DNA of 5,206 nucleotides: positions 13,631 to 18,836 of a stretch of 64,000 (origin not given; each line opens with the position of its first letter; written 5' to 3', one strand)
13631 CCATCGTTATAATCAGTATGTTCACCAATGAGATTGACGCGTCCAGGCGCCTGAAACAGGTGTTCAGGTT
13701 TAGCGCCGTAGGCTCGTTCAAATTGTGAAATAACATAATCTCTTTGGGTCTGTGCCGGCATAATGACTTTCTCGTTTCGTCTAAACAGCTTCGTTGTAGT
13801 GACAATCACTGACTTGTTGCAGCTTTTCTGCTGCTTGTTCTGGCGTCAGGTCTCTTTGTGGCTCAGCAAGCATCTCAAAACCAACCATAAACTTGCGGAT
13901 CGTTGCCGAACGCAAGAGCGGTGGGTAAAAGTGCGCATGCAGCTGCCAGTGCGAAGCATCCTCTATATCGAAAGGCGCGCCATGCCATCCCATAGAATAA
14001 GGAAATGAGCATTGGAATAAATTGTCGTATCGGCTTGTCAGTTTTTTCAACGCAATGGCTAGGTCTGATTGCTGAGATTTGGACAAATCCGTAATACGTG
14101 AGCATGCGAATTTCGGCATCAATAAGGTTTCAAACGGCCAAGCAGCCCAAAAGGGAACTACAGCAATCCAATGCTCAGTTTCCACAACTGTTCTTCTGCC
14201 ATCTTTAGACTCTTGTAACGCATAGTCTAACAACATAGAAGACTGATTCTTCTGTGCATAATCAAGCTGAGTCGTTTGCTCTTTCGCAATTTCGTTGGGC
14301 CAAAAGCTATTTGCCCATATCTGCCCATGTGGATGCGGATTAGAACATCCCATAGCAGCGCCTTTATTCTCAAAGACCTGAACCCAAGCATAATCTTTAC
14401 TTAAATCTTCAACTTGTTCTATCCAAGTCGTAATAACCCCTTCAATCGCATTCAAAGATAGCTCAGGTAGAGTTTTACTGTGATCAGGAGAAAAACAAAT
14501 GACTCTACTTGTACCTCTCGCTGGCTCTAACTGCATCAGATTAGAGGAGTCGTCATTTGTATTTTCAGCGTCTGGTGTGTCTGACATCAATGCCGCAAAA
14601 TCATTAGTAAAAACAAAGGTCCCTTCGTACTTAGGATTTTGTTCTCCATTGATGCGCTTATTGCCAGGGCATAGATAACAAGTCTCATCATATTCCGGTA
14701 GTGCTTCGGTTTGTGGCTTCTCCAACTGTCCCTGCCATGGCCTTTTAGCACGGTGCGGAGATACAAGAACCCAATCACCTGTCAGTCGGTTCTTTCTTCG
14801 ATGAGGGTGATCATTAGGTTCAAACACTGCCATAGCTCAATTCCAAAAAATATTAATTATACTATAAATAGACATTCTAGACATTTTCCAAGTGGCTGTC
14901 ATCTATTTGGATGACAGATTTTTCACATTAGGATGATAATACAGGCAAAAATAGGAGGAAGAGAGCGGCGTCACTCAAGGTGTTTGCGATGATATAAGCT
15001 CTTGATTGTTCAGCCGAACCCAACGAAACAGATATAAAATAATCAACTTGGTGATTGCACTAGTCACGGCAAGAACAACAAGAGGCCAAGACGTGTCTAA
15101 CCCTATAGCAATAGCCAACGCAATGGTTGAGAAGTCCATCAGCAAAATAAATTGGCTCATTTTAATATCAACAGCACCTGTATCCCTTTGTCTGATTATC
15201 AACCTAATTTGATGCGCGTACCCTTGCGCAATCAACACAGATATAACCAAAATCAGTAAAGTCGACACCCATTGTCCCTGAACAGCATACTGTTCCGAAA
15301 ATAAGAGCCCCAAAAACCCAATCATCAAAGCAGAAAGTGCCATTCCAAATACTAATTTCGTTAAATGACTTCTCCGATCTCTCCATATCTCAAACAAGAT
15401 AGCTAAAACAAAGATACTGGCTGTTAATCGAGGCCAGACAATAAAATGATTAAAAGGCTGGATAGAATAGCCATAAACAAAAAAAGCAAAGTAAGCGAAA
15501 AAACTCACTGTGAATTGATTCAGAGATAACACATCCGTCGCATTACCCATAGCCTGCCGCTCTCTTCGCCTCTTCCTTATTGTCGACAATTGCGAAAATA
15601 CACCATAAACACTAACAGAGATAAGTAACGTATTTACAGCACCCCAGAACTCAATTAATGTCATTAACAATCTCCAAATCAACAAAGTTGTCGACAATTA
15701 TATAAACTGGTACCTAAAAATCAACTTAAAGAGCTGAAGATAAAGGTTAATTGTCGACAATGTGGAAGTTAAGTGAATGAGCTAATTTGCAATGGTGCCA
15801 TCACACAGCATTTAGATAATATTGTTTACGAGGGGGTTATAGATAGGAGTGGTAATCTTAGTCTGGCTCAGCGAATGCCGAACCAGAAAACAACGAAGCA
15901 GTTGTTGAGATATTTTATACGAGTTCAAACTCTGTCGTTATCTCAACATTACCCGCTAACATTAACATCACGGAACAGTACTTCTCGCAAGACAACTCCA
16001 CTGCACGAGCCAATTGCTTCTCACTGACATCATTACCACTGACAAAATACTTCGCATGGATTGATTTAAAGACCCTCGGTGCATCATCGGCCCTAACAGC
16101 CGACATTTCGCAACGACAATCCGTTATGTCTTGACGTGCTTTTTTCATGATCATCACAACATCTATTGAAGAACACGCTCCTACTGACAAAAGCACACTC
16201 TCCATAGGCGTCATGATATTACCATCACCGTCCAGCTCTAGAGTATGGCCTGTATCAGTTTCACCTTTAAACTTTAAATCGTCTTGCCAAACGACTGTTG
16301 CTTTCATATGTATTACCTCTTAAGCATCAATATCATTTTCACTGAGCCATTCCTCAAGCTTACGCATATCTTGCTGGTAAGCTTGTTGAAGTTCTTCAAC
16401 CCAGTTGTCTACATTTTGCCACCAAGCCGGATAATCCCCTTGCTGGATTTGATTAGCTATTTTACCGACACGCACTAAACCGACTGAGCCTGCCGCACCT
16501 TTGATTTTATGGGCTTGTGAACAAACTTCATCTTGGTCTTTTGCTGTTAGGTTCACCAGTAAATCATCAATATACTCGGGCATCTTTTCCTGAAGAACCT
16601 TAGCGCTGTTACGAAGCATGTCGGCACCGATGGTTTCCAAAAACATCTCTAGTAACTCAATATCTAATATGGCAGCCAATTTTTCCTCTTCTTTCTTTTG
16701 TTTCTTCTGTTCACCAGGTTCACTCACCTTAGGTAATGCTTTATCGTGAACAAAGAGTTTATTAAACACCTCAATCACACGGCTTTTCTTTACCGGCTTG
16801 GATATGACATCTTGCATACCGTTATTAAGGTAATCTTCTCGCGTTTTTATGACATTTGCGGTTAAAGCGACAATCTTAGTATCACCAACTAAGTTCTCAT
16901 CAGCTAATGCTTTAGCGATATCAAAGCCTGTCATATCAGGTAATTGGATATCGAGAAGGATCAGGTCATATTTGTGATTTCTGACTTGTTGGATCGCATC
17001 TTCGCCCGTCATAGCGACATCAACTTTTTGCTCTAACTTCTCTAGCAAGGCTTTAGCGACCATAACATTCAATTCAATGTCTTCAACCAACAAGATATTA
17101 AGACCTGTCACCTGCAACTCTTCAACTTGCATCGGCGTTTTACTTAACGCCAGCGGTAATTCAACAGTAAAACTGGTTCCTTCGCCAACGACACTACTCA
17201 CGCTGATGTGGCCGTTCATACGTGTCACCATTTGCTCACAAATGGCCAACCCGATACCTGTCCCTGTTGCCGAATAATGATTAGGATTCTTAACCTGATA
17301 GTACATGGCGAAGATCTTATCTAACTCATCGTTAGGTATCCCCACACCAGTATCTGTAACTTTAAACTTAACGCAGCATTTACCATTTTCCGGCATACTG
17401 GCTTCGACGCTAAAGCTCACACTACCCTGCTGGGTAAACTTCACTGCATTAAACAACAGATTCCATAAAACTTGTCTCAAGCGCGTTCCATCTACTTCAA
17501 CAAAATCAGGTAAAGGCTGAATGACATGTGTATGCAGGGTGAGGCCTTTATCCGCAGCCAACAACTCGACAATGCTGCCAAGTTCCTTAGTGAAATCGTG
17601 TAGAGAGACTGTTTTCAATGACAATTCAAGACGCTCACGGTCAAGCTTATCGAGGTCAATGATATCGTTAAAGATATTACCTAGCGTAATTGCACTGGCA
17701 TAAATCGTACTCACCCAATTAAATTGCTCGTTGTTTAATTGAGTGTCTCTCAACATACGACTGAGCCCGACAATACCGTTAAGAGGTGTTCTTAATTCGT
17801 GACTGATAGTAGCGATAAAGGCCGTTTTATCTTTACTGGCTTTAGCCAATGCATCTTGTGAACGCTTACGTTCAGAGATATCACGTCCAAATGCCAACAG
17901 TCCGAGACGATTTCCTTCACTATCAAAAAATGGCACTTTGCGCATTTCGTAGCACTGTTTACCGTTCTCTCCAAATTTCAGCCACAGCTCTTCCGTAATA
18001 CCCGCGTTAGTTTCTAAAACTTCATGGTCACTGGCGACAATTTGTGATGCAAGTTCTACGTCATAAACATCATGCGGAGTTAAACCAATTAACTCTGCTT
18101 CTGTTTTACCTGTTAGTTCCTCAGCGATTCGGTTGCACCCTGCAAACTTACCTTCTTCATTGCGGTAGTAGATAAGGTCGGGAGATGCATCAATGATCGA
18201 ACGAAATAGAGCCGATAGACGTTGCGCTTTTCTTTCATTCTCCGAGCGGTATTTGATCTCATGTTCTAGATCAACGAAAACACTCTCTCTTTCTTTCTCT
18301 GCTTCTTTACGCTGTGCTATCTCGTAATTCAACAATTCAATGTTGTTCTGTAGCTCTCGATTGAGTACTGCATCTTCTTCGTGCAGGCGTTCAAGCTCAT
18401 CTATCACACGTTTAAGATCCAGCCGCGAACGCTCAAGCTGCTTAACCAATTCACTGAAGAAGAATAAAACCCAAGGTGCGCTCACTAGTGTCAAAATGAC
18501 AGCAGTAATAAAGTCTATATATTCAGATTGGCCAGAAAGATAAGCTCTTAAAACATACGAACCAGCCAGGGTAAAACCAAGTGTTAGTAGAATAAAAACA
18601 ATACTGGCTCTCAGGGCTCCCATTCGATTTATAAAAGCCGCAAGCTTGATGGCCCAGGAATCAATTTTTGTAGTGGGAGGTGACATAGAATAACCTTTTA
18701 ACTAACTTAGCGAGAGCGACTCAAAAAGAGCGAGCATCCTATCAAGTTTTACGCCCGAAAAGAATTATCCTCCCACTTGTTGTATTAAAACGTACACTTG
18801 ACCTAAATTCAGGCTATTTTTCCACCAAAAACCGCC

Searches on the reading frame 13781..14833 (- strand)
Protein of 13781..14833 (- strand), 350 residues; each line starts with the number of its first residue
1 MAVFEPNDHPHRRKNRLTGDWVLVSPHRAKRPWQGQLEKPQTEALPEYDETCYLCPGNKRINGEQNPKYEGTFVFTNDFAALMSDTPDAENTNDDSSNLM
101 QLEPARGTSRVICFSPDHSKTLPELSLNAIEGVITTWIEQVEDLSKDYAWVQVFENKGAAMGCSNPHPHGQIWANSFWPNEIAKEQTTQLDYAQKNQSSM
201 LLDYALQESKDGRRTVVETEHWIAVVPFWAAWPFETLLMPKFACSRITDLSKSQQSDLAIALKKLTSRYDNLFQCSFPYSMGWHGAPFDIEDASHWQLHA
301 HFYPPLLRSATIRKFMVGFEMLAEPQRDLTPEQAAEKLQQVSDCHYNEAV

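Call 21: search_protein_families(library=pfam, proteins=[window:13781-14833:-], max_evalue=0.00001)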
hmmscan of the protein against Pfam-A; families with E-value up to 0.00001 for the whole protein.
window:13781-14833:- (350 aa): 2 families
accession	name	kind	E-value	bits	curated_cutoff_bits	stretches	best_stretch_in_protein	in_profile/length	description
PF01087.27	GalP_UDP_transf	-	4.9e-71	239.4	22.1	1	4-179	3-184/184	Galactose-1-phosphate uridyl transferase, N-terminal domain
PF02744.22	GalP_UDP_tr_C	-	8.8e-69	230.9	29.2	1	187-349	3-164/165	Galactose-1-phosphate uridyl transferase, C-terminal domain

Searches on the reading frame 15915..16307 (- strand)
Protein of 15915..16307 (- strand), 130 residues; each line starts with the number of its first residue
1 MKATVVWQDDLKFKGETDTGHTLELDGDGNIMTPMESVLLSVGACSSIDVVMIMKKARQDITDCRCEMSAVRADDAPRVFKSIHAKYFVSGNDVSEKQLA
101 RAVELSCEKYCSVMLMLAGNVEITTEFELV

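Call 37: search_protein_families(library=pfam, proteins=[window:15915-16307:-], max_evalue=0.001)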
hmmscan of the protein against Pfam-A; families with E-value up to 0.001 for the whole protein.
window:15915-16307:- (130 aa): 1 family
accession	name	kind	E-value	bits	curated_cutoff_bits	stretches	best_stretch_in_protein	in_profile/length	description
PF02566.24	OsmC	-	1.7e-20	73.8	27.5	1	27-126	1-100/100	OsmC-like protein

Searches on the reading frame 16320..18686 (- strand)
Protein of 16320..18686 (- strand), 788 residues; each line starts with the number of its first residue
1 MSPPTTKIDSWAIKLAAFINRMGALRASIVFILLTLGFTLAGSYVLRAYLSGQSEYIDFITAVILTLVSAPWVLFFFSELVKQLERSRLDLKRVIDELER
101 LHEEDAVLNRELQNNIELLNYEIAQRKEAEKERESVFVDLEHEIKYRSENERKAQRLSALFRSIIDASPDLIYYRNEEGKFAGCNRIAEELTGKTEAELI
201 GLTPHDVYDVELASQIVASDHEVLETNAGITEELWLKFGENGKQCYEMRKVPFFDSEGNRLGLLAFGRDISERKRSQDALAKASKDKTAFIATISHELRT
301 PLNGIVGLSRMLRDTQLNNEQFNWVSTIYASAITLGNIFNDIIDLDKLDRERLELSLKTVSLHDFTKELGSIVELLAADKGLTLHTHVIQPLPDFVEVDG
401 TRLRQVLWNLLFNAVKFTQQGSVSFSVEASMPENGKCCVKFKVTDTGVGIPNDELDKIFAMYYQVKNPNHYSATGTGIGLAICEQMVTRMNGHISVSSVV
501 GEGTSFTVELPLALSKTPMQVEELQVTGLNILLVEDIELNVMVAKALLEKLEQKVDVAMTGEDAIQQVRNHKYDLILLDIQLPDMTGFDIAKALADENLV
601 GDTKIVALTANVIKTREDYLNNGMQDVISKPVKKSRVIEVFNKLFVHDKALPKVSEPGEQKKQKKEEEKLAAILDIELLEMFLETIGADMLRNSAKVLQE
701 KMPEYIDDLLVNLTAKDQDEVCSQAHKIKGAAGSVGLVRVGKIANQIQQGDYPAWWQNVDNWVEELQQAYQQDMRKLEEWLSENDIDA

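Call 21: search_protein_families(library=pfam, proteins=[window:16320-18686:-], max_evalue=0.00001)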
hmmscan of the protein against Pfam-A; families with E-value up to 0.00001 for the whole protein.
window:16320-18686:- (788 aa): 8 families
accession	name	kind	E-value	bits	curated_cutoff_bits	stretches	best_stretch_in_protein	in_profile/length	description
PF02518.31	HATPase_c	-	6.8e-28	97.8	26.4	1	399-513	2-110/111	Histidine kinase-, DNA gyrase B-, and HSP90-like ATPase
PF18415.6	HKR_ArcB_TM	-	2.2e-24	86.3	27.3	1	19-92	1-74/75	Histidine kinase receptor ArcB trans-membrane domain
PF00072.30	Response_reg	-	1.5e-22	80.3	30.2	1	531-640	1-109/111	Response regulator receiver domain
PF00512.31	HisKA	-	2.2e-17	63.3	26.9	1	287-350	2-65/66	His Kinase A (phospho-acceptor) domain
PF08448.16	PAS_4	-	5e-17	62.6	23.1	1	166-275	2-110/110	PAS fold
PF01627.28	Hpt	-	1.5e-14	54.4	24.6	1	697-769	5-81/84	Hpt domain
PF00989.32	PAS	-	3.1e-11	43.7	22.6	1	160-270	2-113/113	PAS fold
PF13426.13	PAS_9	-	4.3e-07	30.6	27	1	172-272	4-103/103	PAS domain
